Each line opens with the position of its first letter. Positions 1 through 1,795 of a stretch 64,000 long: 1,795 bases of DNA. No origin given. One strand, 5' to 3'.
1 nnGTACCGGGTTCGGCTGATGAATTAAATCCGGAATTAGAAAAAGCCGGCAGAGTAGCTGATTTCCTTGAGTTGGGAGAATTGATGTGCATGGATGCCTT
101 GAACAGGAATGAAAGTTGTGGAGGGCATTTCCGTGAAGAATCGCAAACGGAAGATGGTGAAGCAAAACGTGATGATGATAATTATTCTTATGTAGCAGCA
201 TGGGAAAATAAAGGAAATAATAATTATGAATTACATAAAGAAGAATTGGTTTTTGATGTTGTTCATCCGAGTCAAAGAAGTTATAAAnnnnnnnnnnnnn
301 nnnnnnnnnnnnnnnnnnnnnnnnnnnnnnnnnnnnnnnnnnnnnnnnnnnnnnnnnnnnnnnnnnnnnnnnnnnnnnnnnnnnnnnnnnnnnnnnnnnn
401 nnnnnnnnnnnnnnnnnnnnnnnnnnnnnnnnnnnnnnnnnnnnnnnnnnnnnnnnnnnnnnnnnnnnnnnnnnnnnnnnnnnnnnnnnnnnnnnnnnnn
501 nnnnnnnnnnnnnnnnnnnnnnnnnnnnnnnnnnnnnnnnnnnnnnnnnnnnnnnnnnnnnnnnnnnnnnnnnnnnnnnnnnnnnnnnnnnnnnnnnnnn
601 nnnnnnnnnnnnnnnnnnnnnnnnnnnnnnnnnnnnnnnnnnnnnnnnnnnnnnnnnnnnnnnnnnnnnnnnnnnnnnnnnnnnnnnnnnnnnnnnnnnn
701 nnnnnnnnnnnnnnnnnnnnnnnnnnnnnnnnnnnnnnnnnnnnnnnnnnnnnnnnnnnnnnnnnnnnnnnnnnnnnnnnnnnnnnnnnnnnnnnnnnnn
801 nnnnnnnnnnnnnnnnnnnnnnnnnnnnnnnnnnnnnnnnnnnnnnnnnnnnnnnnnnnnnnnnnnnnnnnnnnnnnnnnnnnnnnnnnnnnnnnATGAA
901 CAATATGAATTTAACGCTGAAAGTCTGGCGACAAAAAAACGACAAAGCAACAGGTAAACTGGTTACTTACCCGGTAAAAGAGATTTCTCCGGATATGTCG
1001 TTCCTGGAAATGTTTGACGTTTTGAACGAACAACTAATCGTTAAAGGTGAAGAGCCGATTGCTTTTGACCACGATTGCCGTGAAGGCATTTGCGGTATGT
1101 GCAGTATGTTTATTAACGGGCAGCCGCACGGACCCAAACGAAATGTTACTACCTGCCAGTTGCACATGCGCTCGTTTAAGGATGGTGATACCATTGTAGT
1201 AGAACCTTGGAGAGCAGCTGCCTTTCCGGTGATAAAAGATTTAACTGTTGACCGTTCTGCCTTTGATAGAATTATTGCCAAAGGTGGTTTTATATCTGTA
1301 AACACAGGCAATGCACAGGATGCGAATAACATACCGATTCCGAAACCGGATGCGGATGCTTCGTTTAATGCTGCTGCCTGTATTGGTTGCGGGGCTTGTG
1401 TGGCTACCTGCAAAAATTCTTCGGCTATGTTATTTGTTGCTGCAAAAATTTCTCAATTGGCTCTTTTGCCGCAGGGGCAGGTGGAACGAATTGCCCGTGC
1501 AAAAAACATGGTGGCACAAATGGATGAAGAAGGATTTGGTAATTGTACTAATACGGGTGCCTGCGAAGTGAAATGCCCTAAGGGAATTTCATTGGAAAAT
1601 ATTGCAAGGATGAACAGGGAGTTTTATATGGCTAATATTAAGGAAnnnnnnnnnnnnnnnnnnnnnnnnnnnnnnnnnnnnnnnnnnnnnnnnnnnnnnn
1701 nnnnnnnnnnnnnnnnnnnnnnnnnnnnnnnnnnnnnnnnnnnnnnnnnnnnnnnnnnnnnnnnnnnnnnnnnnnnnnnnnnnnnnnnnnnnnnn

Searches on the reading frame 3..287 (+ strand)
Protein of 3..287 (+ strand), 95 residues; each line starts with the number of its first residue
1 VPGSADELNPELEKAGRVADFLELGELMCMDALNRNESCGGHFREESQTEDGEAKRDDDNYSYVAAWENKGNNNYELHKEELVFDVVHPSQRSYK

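Call 5: search_protein_families(library=pfam, proteins=[window:3-287:+], max_evalue=0.01)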
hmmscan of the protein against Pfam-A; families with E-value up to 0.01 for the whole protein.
window:3-287:+ (95 aa): 1 family
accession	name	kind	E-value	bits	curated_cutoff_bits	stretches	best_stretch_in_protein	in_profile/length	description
PF02910.25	Succ_DH_flav_C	-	7.9e-24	84.5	20.8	1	2-94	41-130/130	Fumarate reductase flavoprotein C-term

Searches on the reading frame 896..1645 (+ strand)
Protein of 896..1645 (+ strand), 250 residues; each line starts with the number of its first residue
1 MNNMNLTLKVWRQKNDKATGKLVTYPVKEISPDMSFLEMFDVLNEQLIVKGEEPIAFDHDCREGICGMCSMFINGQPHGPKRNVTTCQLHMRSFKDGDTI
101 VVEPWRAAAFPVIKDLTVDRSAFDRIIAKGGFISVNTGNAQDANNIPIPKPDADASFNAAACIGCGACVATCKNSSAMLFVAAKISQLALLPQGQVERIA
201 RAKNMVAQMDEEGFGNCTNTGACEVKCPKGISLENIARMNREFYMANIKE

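Call 5: search_protein_families(library=pfam, proteins=[window:896-1645:+], max_evalue=0.01)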
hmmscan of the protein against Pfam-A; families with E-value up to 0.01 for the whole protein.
window:896-1645:+ (250 aa): 12 families
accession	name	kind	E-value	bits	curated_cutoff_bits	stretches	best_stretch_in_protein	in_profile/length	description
PF13085.11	Fer2_3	-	1.8e-24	86.3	27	1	7-123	1-105/107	2Fe-2S iron-sulfur cluster binding domain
PF13183.11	Fer4_8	-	7.8e-09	36.4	27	1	159-231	2-68/68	4Fe-4S dicluster domain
PF12838.12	Fer4_7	-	1.4e-07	32.3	27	1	162-231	2-52/52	4Fe-4S dicluster domain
PF13187.11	Fer4_9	-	3.4e-07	30.6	27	1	152-174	34-49/52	4Fe-4S dicluster domain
PF13534.11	Fer4_17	-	5.8e-06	27.2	22.2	1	161-232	1-61/61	4Fe-4S dicluster domain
PF13237.11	Fer4_10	-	9.5e-05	22.7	25.5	1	157-228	4-53/53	4Fe-4S dicluster domain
PF12837.12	Fer4_6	-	0.0003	21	25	1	156-173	3-20/24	4Fe-4S binding domain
PF00037.32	Fer4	-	0.00086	19.5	21.1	1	157-172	3-18/24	4Fe-4S binding domain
PF00111.32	Fer2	-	0.0013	19.1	21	1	53-89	26-74/77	2Fe-2S iron-sulfur cluster binding domain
PF12797.12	Fer4_2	-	0.0016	18.8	24.5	1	157-173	5-21/22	4Fe-4S binding domain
PF13746.11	Fer4_18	-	0.0017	18.9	27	0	201-234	45-78/114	4Fe-4S dicluster domain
PF12800.12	Fer4_4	-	0.0071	17.1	24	0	160-173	2-15/17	4Fe-4S binding domain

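Call 21: find_related_loci(query=window:896-1645:+, collection=genome_contigs, flank=6000)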
Query window:896-1645:+ (250 aa) in genome_contigs; peptide patterns used: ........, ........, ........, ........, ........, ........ (x = any residue, [..] = any of these).
600 stretches matched a pattern (row limit reached: there are more); 598 encode a relative of the query (tblastn E <= 1e-3); the best 80 are kept; 80 distinct loci.
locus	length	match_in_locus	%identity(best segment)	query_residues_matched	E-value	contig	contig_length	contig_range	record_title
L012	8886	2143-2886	88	3-250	6e-152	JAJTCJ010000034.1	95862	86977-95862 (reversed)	MAG: Bacteroidetes bacterium isolate C_No_T20_B_bin.80 scaffold_1571, whole genome shotgun sequence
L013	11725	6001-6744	83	3-250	5e-143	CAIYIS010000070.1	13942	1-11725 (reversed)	MAG: uncultured Bacteroidetes bacterium isolate Kiruna_bin-09093 genome assembly, contig: bin-09093:70/85, whole genome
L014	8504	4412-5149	83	3-248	5e-142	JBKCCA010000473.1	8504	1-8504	MAG: bacterium isolate samp_511_concoct_714 samp_511_1217347, whole genome shotgun sequence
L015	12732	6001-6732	82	3-246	2e-141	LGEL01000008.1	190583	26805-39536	Pedobacter panaciterrae strain O48 contig_5, whole genome shotgun sequence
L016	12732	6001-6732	82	3-246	6e-140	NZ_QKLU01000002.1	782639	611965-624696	Pedobacter nutrimenti strain DSM 27372 Ga0070246_102, whole genome shotgun sequence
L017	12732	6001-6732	82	3-246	5e-140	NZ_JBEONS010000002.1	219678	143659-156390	Pedobacter sp. CG_S7 Ga0606562_002, whole genome shotgun sequence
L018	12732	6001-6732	81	3-246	1e-139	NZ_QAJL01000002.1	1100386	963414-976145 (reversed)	Pedobacter sp. KBW06 KBW6_GCCAAT_contig_2, whole genome shotgun sequence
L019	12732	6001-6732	85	3-246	1e-138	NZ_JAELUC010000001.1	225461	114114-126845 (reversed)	Pedobacter sp. ASV12 NODE_1_length_225559_cov_13.872795, whole genome shotgun sequence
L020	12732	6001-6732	84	3-246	5e-139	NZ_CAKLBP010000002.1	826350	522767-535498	Pedobacter sp. Leaf170, whole genome shotgun sequence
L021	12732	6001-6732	85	3-246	2e-138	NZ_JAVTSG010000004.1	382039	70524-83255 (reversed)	Pedobacter aquatilis strain MADA_2501 contig_0004, whole genome shotgun sequence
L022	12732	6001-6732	84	3-246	8e-138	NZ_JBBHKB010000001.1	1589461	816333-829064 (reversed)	Pedobacter anseongensis strain Du54 1, whole genome shotgun sequence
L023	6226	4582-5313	85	3-246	1e-137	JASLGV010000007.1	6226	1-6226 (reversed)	MAG: Pedobacter sp. isolate SHSU.bins.492 k141_9606932, whole genome shotgun sequence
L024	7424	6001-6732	84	3-246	3e-137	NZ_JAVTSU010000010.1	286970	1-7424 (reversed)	Pedobacter miscanthi strain DE_0302 contig_0010, whole genome shotgun sequence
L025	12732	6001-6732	85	3-246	3e-137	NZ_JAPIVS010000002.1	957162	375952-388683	Pedobacter sp. MC2016-15 P.sp.MC2016-15_contig_2, whole genome shotgun sequence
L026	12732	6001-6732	84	3-246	6e-137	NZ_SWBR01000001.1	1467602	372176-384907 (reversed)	Pedobacter polaris strain RP-3-22 contig1, whole genome shotgun sequence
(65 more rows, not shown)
